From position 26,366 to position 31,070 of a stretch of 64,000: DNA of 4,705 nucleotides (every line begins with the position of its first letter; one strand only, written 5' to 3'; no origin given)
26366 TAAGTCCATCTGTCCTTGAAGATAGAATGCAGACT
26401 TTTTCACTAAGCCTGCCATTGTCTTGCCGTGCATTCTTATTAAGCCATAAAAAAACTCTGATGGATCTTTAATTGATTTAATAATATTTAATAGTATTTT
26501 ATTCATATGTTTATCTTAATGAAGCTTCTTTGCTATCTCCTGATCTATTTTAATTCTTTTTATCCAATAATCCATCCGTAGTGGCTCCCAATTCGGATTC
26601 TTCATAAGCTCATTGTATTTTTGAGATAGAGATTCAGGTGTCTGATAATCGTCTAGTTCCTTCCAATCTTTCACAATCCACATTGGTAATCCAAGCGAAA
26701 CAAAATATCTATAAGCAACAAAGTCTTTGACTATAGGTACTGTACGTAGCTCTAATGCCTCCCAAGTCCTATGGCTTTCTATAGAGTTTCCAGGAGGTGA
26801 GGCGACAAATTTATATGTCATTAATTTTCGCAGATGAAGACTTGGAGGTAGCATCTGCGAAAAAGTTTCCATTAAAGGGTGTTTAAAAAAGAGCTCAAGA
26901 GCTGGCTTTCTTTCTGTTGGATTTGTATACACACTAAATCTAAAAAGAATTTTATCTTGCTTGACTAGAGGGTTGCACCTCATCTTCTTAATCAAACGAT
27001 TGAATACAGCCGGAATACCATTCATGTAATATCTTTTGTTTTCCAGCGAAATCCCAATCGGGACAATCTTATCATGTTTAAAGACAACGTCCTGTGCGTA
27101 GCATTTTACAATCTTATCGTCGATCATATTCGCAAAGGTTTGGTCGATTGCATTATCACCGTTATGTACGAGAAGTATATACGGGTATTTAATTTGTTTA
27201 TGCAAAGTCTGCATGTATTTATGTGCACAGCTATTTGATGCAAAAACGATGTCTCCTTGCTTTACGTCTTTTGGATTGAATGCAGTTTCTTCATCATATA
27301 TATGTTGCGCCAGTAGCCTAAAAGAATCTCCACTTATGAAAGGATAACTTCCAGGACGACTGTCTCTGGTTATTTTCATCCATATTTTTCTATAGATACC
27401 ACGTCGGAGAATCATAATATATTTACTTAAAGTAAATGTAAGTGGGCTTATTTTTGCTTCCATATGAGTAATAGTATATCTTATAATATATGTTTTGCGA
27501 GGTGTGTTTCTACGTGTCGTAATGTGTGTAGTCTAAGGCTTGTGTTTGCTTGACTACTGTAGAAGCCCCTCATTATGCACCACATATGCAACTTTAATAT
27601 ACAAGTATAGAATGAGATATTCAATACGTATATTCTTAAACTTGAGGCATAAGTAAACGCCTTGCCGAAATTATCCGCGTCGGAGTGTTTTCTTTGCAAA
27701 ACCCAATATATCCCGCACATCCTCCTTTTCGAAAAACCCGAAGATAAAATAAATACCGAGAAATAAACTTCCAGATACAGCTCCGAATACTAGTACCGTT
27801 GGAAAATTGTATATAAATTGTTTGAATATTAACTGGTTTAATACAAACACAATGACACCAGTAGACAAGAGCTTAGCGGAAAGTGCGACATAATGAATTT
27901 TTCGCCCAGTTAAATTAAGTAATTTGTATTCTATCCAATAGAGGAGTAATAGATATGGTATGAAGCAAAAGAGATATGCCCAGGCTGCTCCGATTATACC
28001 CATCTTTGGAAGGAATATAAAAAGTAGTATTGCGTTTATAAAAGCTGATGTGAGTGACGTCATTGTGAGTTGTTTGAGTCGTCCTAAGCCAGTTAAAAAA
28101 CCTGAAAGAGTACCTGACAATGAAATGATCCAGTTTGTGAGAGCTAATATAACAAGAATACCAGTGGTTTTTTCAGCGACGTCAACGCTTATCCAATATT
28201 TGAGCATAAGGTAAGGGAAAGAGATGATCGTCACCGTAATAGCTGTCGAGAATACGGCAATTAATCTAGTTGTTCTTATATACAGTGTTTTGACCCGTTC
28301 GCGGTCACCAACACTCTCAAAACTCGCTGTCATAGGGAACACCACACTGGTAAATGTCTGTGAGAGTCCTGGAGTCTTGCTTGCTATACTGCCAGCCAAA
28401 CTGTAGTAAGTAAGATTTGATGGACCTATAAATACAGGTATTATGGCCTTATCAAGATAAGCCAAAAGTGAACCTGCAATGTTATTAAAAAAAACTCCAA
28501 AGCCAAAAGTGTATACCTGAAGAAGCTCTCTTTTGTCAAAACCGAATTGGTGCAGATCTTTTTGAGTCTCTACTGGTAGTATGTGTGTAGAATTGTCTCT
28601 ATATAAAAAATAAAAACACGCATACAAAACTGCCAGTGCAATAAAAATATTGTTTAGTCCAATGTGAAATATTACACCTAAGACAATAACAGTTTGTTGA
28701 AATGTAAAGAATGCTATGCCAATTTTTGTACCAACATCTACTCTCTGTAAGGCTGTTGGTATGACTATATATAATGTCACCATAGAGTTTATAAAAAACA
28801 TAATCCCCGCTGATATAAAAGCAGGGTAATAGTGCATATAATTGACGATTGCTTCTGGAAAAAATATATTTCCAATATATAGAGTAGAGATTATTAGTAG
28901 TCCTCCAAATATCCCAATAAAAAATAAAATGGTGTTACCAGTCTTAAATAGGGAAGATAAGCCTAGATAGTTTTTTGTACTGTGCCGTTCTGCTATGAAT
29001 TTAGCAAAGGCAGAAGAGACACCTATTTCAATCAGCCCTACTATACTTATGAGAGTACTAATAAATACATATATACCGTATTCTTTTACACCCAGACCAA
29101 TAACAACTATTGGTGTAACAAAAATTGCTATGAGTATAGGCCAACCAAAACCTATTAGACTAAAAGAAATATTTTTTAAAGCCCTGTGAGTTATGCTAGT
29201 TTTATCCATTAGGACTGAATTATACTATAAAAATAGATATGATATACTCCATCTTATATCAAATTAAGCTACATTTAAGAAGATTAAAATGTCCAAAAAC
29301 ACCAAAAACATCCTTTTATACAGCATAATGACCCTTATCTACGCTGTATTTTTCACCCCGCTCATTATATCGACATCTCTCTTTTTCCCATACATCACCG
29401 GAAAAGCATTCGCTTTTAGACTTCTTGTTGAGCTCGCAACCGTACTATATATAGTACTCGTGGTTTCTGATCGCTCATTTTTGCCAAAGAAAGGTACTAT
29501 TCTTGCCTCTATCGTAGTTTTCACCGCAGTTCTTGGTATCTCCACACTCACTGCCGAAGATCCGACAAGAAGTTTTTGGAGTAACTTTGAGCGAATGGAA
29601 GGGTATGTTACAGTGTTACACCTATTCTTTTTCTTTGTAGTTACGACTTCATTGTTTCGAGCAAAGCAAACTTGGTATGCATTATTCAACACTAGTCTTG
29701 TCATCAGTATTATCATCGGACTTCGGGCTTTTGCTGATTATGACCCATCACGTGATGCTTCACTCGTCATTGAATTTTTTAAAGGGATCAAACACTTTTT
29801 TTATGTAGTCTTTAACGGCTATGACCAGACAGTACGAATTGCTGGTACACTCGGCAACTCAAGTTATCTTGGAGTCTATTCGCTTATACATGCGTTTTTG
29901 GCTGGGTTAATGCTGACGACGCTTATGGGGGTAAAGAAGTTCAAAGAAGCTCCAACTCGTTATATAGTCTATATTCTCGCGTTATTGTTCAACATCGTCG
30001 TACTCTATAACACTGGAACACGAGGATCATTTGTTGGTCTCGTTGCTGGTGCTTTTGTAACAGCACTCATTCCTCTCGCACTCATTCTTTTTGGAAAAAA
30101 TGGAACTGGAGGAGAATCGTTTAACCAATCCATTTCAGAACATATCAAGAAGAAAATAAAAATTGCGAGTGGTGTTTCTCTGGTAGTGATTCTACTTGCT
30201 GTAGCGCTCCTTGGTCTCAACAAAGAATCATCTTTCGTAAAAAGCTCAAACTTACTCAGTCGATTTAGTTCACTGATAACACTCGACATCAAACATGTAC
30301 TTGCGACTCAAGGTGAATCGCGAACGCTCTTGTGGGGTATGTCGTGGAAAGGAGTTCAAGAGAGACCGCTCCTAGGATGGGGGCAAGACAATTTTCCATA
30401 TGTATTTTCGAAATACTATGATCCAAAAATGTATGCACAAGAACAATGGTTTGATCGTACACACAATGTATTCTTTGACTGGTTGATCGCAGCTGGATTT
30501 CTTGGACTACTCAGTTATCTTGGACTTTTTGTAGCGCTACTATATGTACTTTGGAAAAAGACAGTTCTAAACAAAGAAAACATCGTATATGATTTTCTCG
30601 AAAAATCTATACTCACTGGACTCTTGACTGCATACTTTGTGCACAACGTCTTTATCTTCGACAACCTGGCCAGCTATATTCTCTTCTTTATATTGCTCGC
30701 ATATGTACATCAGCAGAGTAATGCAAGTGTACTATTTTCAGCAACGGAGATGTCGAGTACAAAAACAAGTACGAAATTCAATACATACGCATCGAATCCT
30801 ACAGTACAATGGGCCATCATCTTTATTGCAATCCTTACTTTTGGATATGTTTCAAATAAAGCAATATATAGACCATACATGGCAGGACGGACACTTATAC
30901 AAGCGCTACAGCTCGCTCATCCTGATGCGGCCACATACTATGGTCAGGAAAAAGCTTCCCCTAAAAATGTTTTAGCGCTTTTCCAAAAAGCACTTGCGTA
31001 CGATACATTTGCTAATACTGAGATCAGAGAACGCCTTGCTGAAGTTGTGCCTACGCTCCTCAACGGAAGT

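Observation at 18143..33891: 16-kb Wzx/Wzy-type surface-glycan cluster predicting a fucosylated, multiply methylated glycan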

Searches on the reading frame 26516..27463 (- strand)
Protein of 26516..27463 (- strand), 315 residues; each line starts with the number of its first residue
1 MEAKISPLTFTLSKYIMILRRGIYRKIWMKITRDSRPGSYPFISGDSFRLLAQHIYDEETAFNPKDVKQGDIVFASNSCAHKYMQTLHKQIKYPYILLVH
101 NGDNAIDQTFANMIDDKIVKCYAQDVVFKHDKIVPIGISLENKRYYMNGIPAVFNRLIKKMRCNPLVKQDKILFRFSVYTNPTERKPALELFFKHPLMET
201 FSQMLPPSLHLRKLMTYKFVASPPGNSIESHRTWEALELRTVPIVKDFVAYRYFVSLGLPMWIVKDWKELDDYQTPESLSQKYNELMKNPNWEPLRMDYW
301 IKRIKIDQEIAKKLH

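Call 3: search_protein_families(library=pfam, proteins=[window:26516-27463:-], max_evalue=0.01)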
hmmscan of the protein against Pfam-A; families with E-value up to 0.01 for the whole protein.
window:26516-27463:- (315 aa): 1 family
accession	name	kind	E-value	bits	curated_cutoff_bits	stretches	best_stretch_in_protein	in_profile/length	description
PF24785.1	RXYLT1_C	-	0.0013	18.7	27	1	213-273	73-144/187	RXYLT1 C-terminal domain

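Call 17: search_protein_families(library=ncbifam, proteins=[window:26516-27463:-], max_evalue=0.01)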
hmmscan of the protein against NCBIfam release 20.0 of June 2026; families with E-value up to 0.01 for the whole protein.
window:26516-27463:- (315 aa): 0 families

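Call 45: search_protein_families(library=pfam, proteins=[window:26516-27463:-], max_evalue=10)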
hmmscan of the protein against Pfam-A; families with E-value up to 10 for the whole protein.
window:26516-27463:- (315 aa): 3 families
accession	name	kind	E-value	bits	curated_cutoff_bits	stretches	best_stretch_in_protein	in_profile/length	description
PF24785.1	RXYLT1_C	-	0.0013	18.7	27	1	213-273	73-144/187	RXYLT1 C-terminal domain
PF12781.13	AAA_9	-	0.021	14.4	27.4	1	78-127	55-104/222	ATP-binding dynein motor region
PF21753.2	DACNK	-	0.045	13.9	27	1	197-241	23-66/146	Probable sensor domain DACNK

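Call 79: find_homologous_proteins(query=window:26516-27463:-, max_evalue=0.001)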
Query window:26516-27463:- (315 aa): 276 proteins with E <= 0.001 among 1027 candidates; the best 120 are listed.
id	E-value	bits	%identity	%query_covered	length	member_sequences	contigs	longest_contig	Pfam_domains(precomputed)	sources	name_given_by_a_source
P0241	8.6e-204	694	100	95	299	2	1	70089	-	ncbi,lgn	-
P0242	5.4e-180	616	82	100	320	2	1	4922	-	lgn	-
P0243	1.1e-175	601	82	100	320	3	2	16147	-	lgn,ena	-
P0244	5.9e-162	556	75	100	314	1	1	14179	-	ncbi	-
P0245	7.1e-159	546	72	99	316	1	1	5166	-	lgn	-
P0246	1.5e-154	532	71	99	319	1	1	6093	-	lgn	-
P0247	1.7e-134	466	63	98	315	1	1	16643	-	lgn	-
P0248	2.5e-130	452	72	82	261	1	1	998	-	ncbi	-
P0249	5.7e-114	399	61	94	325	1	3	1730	-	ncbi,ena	-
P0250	9.4e-114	398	57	98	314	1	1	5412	-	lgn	-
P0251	6.1e-112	392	56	99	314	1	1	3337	-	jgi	-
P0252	1.1e-110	388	55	95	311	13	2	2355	-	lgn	-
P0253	3.4e-110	386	58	97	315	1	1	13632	-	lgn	-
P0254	6.1e-110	385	57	95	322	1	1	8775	-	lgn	-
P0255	3.3e-109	383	55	95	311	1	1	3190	-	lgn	-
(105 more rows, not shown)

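Call 81: search_solved_structures(query=A3, max_evalue=10, show_alignments=1)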
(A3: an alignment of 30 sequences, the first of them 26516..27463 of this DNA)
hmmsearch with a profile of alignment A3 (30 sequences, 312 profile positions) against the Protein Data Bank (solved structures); distinct sequences matched with E-value up to 10: 3.
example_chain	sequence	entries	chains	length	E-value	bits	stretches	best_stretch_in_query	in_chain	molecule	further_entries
8q8i_A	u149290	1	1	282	2.5e-36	128.4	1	94-305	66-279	Exostosin GT47 domain-containing protein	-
8avq_A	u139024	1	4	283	2.5e-36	128.4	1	94-305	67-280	AO75L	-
8asa_A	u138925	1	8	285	2.5e-36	128.4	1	94-305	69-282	Exostosin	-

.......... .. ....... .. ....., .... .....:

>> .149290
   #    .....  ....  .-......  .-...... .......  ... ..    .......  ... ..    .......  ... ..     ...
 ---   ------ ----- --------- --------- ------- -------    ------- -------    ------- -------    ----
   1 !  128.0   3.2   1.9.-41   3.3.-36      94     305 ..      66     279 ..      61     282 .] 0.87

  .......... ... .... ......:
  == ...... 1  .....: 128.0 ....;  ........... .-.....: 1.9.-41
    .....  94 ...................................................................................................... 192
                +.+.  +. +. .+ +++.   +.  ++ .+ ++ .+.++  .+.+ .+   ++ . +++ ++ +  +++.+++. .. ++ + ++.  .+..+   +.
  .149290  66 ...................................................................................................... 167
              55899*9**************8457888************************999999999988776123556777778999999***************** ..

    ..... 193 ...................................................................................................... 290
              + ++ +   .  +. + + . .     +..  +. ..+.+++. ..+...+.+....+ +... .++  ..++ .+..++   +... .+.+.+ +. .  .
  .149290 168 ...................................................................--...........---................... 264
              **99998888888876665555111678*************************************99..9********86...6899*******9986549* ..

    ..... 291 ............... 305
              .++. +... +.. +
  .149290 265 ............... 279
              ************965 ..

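Call 82: search_protein_families(library=pfam, alignment_id=A3, max_evalue=0.01)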
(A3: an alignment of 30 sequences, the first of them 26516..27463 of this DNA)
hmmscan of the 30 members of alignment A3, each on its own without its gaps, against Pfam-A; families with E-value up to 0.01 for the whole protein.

A. member 1, window:26516-27463:- (315 aa): 1 family
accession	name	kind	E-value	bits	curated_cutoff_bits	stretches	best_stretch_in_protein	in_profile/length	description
PF24785.1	RXYLT1_C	-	0.0013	18.7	27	1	213-273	73-144/187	RXYLT1 C-terminal domain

B. families by the number of members that match (of 30 scanned): 3 families
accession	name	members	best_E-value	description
PF24785.1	RXYLT1_C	24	8.9e-08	RXYLT1 C-terminal domain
PF03016.20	Exostosin_GT47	8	5.9e-06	Exostosin GT47 domain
PF18378.7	Nup188_C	1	0.002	Nuclear pore protein NUP188 C-terminal domain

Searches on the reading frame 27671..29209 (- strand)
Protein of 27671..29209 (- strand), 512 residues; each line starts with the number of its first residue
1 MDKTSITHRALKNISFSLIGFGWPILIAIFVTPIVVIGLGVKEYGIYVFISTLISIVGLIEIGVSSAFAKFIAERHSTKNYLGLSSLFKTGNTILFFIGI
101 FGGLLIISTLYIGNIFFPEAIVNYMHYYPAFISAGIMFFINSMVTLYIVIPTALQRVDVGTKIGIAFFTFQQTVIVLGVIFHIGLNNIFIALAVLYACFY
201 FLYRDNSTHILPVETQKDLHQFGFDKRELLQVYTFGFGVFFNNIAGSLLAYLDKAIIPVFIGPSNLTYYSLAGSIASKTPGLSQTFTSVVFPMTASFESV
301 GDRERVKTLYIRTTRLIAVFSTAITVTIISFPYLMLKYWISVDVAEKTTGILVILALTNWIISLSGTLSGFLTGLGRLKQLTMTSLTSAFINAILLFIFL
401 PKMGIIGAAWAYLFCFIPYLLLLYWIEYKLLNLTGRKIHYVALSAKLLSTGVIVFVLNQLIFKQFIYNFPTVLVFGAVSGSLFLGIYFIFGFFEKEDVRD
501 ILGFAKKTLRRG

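Call 3: search_protein_families(library=pfam, proteins=[window:27671-29209:-], max_evalue=0.01)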
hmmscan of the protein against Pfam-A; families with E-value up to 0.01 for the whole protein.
window:27671-29209:- (512 aa): 2 families
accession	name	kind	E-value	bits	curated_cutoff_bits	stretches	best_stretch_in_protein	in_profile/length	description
PF01943.22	Polysacc_synt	-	4.8e-13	49.6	28.2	1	11-296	2-272/274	Polysaccharide biosynthesis protein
PF01554.23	MatE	-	8.5e-05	22.7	24.9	1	241-397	4-160/161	MatE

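Call 17: search_protein_families(library=ncbifam, proteins=[window:27671-29209:-], max_evalue=0.01)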
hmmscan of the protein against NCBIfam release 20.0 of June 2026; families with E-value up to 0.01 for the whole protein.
window:27671-29209:- (512 aa): 1 family
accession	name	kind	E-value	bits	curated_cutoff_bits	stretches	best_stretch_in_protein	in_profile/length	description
TIGR00797.1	matE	subfamily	0.00057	18.9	147.4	1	240-433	3-200/396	MATE family efflux transporter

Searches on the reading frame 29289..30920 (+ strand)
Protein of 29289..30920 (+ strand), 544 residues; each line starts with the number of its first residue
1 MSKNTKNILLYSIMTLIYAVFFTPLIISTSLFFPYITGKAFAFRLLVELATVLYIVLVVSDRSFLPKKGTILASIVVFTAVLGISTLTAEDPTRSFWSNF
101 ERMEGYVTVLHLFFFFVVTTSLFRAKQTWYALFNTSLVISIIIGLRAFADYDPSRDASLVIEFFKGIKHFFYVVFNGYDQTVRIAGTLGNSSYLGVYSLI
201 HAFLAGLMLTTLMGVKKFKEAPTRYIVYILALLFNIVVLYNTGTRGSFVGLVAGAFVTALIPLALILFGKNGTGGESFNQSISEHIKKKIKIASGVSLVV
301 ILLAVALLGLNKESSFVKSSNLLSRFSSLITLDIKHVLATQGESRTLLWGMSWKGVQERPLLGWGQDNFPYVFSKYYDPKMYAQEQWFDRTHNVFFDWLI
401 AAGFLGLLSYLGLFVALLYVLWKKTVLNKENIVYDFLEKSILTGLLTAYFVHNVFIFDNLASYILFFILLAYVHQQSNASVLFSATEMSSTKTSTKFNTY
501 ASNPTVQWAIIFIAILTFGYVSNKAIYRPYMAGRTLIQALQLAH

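Call 21: search_solved_structures(query=window:29289-30920:+, max_evalue=10, show_alignments=3)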
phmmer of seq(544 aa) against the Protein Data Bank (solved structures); distinct sequences matched with E-value up to 10: 0.
